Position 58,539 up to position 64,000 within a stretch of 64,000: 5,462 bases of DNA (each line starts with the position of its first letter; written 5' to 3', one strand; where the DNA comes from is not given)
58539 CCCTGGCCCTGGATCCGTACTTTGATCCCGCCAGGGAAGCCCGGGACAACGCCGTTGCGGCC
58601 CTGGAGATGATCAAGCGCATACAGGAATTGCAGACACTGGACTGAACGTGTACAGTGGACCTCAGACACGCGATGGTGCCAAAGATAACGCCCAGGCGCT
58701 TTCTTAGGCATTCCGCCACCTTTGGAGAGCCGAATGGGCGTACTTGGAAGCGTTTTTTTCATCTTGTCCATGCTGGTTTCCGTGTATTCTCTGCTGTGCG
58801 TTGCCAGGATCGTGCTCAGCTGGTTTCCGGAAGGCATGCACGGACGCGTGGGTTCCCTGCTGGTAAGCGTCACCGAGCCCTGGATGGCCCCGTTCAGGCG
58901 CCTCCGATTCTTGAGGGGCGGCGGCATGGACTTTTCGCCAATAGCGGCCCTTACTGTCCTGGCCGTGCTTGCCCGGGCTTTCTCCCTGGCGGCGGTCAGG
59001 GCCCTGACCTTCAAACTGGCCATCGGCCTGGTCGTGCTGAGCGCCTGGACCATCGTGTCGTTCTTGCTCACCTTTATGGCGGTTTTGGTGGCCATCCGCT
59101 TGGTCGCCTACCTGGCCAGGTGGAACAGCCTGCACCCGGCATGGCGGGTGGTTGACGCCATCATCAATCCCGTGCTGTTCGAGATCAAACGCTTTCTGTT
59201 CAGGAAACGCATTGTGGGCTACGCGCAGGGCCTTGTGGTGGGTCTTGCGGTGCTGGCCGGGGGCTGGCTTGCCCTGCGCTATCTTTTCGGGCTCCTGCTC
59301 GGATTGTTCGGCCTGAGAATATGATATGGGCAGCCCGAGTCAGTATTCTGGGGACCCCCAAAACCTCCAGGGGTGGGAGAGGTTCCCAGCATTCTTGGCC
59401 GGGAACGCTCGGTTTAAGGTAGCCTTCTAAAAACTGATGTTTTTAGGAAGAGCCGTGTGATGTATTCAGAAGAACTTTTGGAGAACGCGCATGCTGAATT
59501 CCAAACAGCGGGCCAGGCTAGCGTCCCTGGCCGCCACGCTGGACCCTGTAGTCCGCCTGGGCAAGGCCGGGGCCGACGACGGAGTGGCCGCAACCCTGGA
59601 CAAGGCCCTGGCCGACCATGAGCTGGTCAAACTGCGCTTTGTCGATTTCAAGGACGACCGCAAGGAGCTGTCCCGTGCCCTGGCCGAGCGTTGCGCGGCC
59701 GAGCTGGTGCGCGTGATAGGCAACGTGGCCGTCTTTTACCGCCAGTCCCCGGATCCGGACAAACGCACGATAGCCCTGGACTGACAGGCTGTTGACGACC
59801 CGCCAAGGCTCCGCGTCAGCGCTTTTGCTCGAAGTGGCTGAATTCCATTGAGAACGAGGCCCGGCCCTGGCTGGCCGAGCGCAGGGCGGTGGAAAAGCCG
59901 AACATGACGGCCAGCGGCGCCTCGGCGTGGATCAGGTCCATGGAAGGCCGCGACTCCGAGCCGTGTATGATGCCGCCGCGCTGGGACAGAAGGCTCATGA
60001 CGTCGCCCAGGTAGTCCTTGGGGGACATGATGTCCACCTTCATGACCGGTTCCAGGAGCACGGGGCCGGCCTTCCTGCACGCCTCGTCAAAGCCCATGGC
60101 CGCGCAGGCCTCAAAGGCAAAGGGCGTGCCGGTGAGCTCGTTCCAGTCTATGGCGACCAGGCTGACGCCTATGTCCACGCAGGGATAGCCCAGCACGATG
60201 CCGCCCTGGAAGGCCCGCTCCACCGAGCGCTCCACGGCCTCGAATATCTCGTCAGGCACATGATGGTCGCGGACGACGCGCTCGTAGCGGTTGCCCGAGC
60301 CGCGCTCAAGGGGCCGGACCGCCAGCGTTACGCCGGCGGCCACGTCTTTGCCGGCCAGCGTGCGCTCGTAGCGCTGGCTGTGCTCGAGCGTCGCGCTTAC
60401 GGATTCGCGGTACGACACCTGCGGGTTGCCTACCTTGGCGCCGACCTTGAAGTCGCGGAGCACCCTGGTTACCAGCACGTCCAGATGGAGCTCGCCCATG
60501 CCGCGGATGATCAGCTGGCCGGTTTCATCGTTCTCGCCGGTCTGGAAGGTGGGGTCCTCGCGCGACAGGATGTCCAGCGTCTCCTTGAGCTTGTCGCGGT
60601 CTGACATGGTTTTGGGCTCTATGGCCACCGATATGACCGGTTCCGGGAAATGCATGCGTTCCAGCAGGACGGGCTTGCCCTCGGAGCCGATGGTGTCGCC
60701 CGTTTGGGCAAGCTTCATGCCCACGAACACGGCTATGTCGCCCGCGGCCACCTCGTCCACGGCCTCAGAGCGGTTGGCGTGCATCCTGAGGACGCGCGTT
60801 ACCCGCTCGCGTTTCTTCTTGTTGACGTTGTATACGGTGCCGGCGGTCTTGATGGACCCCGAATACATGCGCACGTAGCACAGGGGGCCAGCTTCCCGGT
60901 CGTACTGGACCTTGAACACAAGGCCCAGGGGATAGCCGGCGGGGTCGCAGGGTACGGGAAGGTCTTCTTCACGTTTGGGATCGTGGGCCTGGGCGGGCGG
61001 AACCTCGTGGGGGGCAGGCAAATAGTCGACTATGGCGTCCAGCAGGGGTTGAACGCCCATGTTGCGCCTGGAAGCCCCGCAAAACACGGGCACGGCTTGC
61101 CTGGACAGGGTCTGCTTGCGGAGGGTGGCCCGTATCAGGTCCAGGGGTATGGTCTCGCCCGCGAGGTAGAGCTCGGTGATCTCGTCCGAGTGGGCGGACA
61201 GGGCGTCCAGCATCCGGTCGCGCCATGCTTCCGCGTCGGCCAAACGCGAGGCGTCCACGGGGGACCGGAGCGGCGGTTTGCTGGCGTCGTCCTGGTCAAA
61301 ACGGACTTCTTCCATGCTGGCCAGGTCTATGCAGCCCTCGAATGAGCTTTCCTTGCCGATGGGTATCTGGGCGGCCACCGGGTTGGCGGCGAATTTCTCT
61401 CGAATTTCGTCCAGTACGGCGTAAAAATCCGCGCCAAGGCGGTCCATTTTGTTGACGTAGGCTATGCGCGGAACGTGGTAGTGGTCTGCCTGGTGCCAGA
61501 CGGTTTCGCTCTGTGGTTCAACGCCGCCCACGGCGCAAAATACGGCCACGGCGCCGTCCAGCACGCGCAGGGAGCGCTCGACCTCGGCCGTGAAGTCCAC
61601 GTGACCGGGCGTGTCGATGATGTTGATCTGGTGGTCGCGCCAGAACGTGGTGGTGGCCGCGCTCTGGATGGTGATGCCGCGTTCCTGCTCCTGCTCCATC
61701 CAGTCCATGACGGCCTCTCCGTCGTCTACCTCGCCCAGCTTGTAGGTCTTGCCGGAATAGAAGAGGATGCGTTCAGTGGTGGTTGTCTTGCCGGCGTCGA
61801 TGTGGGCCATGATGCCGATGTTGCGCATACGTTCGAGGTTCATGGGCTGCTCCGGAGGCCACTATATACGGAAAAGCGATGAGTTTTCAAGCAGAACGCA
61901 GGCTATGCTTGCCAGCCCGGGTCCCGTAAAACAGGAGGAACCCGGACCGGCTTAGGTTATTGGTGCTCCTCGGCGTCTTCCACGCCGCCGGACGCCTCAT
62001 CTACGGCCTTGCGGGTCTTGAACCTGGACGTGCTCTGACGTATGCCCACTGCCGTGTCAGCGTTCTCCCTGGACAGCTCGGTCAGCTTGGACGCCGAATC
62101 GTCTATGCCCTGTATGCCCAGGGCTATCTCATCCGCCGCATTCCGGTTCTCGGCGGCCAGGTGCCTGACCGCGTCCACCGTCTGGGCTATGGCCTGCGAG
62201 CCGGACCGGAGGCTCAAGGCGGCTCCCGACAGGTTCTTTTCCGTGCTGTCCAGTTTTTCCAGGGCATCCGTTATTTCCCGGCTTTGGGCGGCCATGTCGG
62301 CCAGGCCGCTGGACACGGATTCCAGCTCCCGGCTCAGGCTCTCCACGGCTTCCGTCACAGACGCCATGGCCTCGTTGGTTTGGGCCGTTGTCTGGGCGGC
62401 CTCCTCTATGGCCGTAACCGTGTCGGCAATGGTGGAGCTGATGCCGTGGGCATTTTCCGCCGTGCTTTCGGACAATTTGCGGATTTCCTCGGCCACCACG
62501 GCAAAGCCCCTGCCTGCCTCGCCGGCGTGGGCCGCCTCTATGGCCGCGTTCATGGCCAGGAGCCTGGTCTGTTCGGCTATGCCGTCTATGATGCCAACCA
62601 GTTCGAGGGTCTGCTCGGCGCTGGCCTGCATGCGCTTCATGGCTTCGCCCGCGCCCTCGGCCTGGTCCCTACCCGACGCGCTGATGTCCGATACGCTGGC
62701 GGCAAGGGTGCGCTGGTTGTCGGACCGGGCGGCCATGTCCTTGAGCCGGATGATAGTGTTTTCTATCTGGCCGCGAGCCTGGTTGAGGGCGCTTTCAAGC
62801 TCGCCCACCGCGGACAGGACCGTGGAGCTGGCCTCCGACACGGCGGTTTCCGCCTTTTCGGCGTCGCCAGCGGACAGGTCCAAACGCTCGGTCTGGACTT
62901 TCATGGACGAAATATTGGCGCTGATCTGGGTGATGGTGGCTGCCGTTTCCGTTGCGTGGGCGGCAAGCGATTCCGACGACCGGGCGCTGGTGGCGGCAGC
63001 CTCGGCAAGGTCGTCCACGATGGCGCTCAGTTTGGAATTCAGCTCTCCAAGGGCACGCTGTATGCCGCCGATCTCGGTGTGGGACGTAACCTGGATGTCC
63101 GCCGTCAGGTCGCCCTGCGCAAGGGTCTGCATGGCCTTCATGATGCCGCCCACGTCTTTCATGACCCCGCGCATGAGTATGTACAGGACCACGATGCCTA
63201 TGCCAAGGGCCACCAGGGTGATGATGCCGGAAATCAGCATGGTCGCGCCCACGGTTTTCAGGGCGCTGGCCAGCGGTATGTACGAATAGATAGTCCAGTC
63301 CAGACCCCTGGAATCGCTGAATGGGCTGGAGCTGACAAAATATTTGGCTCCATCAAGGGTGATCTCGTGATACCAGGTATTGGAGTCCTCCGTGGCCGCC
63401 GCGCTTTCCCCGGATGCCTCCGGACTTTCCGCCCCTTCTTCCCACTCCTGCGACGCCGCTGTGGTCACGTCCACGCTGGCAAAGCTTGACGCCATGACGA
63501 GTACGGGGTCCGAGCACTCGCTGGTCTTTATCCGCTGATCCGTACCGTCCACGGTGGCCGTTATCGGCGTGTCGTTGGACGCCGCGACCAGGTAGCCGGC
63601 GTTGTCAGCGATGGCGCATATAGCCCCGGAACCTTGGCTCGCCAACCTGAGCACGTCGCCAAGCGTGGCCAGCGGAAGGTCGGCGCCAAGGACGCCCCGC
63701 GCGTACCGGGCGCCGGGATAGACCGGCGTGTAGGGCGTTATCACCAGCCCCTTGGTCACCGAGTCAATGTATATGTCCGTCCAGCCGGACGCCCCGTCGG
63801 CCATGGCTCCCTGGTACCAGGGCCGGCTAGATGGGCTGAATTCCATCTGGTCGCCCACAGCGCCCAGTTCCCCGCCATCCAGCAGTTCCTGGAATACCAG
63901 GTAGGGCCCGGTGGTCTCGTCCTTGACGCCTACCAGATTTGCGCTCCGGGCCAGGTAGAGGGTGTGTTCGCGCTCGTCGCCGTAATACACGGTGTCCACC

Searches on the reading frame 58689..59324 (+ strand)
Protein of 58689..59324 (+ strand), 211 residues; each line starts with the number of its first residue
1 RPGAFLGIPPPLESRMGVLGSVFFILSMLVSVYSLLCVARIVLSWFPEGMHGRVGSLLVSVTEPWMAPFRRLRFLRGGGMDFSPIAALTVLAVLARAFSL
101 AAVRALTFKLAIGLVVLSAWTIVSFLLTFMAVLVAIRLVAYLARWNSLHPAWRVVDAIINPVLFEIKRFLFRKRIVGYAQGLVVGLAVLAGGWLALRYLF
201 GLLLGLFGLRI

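Call 8: search_protein_families(library=pfam, proteins=[window:58689-59324:+], max_evalue=0.001)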
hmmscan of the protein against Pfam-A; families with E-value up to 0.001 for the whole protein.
window:58689-59324:+ (211 aa): 1 family
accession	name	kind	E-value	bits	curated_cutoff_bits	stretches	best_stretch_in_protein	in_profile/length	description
PF02325.22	YGGT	-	1.5e-19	70.6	27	1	28-95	2-67/70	YGGT family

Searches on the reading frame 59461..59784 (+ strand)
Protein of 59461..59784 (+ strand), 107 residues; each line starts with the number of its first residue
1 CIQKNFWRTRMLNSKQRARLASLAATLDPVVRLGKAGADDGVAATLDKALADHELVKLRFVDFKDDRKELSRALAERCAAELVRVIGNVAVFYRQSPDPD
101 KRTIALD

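Call 8: search_protein_families(library=pfam, proteins=[window:59461-59784:+], max_evalue=0.001)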
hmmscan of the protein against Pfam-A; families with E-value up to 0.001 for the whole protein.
window:59461-59784:+ (107 aa): 1 family
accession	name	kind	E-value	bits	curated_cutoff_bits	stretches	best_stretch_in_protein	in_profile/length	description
PF01985.26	CRS1_YhbY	-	1.9e-23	83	27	1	12-94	1-84/84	CRS1 / YhbY (CRM) domain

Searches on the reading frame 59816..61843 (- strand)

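Call 3: search_protein_families(library=pfam, proteins=[window:59816-61843:-], max_evalue=0.01)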
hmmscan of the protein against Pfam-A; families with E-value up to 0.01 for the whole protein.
window:59816-61843:- (675 aa): 7 families
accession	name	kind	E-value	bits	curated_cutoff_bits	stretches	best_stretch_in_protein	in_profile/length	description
PF00009.33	GTP_EFTU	-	2.6e-65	220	26.5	1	4-276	1-187/188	Elongation factor Tu GTP binding domain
PF14492.12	EFG_III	-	2.5e-28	98.4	27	1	399-472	1-74/75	Elongation Factor G, domain III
PF00679.30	EFG_C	-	1.7e-24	86.1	27.9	1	595-673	1-80/89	Elongation factor G C-terminus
PF03764.24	EFG_IV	-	1.7e-20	73.5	24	1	474-592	1-120/121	Elongation factor G, domain IV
PF03144.31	GTP_EFTU_D2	-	4.6e-14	53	30.3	1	319-385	1-72/73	Elongation factor Tu domain 2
PF22042.2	EF-G_D2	-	6.6e-14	52.2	27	1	307-385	4-81/84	Elongation factor G domain 2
PF16658.11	RF3_C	-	0.005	17.1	40.1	1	407-490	14-97/132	Class II release factor RF3, C-terminal domain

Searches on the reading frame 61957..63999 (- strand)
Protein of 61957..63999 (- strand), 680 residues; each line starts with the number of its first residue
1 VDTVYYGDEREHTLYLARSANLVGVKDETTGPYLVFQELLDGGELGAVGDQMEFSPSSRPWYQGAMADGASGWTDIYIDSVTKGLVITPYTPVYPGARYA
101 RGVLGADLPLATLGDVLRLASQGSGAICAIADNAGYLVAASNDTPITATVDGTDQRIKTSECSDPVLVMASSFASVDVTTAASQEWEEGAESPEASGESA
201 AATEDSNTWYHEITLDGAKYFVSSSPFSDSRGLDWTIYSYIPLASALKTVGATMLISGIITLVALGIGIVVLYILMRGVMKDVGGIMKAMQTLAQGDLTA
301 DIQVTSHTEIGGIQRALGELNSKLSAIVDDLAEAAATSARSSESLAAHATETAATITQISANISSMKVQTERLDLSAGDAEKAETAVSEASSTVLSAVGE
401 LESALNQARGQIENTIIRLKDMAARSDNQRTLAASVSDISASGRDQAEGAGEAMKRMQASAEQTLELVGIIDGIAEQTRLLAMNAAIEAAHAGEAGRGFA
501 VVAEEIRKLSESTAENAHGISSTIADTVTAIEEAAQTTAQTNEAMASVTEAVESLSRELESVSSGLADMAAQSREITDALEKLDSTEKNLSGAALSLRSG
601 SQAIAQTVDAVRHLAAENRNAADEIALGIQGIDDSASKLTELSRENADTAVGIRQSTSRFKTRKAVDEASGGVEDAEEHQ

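Call 8: search_protein_families(library=pfam, proteins=[window:61957-63999:-], max_evalue=0.001)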
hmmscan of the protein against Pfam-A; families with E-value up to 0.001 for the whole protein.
window:61957-63999:- (680 aa): 5 families
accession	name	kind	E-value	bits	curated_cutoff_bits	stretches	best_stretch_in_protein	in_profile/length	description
PF00015.26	MCPsignal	-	1.7e-28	100.1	34.6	1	436-584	7-169/172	Methyl-accepting chemotaxis protein (MCP) signalling domain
PF02743.24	dCache_1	-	1.2e-10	41.8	45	1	55-237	94-237/240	Cache domain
PF22673.2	MCP-like_PDC_1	-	1.4e-07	32.3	27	1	52-114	50-112/113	Methyl-accepting chemotaxis protein-like, first PDC sensor domain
PF00672.30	HAMP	-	3.8e-05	24.4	25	1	275-318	2-45/53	HAMP domain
PF06009.19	Laminin_II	-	0.00044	20.7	33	0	515-639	3-123/138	Laminin Domain II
